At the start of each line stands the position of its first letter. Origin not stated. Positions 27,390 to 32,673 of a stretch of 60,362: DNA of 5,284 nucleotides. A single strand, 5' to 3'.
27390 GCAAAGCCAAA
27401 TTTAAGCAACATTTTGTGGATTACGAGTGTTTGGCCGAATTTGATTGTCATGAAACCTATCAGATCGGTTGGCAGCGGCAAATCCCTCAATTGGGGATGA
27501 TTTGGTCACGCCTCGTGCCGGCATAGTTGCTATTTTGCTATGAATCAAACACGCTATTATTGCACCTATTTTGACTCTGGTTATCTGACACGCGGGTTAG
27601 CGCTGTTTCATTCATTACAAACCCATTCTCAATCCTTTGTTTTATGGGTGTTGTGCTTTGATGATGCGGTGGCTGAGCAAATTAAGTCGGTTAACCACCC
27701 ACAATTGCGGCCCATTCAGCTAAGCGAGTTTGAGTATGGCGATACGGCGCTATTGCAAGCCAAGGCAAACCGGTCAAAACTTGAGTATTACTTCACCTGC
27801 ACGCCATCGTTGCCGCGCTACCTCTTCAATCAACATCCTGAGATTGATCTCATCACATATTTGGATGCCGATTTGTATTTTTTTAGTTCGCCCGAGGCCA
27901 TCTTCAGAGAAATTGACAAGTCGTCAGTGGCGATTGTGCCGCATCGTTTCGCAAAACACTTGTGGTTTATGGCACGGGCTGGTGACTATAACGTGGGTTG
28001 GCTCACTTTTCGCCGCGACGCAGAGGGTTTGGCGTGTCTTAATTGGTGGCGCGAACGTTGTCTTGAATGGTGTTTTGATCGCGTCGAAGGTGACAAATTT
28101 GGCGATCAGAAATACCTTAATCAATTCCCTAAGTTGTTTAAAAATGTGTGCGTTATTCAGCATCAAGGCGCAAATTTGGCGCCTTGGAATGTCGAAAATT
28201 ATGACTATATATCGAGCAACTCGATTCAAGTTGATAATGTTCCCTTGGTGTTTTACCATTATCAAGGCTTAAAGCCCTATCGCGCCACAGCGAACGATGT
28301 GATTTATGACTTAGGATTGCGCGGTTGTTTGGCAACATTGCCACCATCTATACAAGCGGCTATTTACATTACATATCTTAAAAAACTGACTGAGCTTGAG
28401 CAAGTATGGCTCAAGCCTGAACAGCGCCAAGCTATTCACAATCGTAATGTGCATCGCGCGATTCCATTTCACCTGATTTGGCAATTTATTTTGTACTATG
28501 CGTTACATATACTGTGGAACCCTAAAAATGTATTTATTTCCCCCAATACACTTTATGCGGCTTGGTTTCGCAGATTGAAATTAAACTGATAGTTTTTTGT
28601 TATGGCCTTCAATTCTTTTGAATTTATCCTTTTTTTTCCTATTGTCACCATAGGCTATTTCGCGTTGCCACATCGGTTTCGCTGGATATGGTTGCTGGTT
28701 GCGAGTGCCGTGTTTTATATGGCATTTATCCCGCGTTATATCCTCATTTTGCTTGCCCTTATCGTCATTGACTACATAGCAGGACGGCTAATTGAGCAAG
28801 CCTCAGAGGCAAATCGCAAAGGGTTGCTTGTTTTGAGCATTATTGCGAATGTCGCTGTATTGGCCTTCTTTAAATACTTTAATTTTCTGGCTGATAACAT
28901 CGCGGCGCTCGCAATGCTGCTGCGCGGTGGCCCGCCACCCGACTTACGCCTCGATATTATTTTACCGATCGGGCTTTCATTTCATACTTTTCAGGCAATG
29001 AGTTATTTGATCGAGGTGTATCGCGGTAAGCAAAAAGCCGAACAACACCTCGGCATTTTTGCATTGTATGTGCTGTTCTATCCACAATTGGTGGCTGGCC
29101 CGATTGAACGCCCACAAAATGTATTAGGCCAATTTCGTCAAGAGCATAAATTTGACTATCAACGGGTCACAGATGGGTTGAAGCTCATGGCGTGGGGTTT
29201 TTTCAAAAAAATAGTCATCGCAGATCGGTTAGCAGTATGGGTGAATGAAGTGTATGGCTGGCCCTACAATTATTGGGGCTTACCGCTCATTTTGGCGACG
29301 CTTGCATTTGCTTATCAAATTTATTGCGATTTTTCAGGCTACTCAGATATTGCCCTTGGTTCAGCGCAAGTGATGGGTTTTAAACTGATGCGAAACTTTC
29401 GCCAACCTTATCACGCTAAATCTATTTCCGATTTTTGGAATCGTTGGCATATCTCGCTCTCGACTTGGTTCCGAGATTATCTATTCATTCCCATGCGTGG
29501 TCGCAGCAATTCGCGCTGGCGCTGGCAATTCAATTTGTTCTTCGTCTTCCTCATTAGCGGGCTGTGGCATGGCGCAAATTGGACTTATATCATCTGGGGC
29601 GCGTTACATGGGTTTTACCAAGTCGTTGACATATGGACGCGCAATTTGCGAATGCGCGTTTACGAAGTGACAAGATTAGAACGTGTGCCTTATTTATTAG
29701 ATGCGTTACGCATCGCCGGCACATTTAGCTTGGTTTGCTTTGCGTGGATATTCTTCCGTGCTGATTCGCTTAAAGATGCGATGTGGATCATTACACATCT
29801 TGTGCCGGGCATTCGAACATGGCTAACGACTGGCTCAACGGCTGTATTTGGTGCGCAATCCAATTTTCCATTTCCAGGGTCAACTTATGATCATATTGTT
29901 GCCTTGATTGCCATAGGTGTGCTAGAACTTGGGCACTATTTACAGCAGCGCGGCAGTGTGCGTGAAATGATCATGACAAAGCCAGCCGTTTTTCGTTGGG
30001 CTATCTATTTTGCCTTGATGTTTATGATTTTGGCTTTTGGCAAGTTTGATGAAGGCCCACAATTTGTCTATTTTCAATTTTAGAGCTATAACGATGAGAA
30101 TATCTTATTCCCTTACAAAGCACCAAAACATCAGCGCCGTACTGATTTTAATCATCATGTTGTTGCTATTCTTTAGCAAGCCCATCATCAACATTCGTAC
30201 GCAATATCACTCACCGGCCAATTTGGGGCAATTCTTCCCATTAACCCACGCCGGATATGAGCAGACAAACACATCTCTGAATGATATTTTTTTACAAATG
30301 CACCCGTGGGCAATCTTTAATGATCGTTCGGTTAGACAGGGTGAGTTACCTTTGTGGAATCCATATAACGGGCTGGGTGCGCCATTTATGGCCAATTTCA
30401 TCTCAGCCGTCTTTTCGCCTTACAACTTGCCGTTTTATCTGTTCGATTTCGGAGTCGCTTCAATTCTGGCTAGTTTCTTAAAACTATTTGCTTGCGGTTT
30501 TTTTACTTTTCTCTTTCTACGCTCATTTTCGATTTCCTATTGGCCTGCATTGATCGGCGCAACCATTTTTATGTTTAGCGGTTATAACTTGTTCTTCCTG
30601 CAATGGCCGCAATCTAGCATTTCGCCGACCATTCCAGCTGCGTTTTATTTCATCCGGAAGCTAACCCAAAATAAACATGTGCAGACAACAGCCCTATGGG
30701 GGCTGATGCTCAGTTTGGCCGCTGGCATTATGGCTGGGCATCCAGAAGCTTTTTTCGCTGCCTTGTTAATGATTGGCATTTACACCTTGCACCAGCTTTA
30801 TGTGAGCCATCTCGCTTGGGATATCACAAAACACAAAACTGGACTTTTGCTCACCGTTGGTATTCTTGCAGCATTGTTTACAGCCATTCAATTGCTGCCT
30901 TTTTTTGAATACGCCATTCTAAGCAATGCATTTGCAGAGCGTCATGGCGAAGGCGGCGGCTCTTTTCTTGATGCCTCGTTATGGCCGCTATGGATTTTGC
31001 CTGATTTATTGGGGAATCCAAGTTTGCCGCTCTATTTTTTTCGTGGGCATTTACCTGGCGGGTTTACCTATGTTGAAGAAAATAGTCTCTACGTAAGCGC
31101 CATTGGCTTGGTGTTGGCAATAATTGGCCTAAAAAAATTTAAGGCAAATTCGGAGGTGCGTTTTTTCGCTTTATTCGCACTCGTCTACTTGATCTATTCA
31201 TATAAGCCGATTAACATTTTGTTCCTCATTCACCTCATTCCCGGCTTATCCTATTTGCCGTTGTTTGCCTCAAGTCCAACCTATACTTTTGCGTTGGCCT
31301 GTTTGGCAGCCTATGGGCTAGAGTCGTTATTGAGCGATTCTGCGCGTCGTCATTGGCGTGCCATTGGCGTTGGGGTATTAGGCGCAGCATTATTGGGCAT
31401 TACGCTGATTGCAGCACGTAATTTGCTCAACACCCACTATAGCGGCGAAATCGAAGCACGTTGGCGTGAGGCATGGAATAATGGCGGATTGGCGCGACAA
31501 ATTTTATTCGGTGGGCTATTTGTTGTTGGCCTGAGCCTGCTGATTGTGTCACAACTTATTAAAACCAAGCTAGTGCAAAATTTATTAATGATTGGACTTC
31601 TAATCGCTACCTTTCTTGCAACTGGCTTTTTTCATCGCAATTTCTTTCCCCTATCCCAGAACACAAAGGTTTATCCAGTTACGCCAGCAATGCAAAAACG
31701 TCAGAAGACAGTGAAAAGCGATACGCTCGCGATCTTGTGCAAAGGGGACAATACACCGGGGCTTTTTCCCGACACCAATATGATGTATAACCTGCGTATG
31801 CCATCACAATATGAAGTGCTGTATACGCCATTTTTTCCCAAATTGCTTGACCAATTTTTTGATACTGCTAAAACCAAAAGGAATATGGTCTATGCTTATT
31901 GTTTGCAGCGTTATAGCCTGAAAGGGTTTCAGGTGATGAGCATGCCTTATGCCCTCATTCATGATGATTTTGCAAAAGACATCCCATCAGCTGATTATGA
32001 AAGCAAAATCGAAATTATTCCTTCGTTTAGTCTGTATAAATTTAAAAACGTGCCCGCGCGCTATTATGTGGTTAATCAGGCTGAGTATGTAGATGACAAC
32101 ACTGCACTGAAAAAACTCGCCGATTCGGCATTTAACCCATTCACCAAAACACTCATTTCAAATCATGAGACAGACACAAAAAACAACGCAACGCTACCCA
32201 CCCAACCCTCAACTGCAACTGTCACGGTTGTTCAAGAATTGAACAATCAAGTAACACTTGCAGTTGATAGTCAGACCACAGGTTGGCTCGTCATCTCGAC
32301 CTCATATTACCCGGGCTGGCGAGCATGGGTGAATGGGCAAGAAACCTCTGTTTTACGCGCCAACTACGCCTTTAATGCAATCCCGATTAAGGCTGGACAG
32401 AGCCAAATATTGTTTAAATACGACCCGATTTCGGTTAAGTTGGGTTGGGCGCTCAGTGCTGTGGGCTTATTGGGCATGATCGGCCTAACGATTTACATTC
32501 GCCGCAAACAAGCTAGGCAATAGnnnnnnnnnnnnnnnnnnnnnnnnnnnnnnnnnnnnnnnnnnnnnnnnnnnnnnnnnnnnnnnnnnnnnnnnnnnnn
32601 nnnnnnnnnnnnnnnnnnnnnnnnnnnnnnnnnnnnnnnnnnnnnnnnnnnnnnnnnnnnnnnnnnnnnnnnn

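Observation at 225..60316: Dispersed family of hairpin-forming tandem ~7-nt arrays in most intergenic spacers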

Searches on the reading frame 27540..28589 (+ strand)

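Call 57: search_protein_families(library=pfam, proteins=[window:27540-28589:+])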
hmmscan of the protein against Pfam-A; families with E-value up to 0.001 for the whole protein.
window:27540-28589:+ (349 aa): 1 family
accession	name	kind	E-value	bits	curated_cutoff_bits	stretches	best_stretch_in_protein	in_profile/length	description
PF01501.26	Glyco_transf_8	-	0.00041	20.5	24.3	0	11-143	6-142/253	Glycosyl transferase family 8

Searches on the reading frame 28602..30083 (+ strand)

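Call 57: search_protein_families(library=pfam, proteins=[window:28602-30083:+])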
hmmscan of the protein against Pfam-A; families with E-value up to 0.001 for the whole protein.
window:28602-30083:+ (493 aa): 2 families
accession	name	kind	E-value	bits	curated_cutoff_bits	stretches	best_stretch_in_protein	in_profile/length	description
PF03062.24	MBOAT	-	3.4e-24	86.2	27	1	153-368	84-318/337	MBOAT, membrane-bound O-acyltransferase family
PF13813.11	MBOAT_2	-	6.2e-07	30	25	1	265-325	4-66/85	Membrane bound O-acyl transferase family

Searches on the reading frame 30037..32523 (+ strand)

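Call 57: search_protein_families(library=pfam, proteins=[window:30037-32523:+])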
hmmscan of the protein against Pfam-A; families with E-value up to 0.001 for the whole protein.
window:30037-32523:+ (828 aa): 2 families
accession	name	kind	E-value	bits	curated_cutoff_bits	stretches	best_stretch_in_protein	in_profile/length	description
PF09586.16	YfhO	-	3e-16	59.4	28.5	1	726-807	753-835/835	Bacterial membrane protein YfhO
PF20176.3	DUF6541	-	0.00013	20.8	29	0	197-290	244-342/646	Family of unknown function (DUF6541)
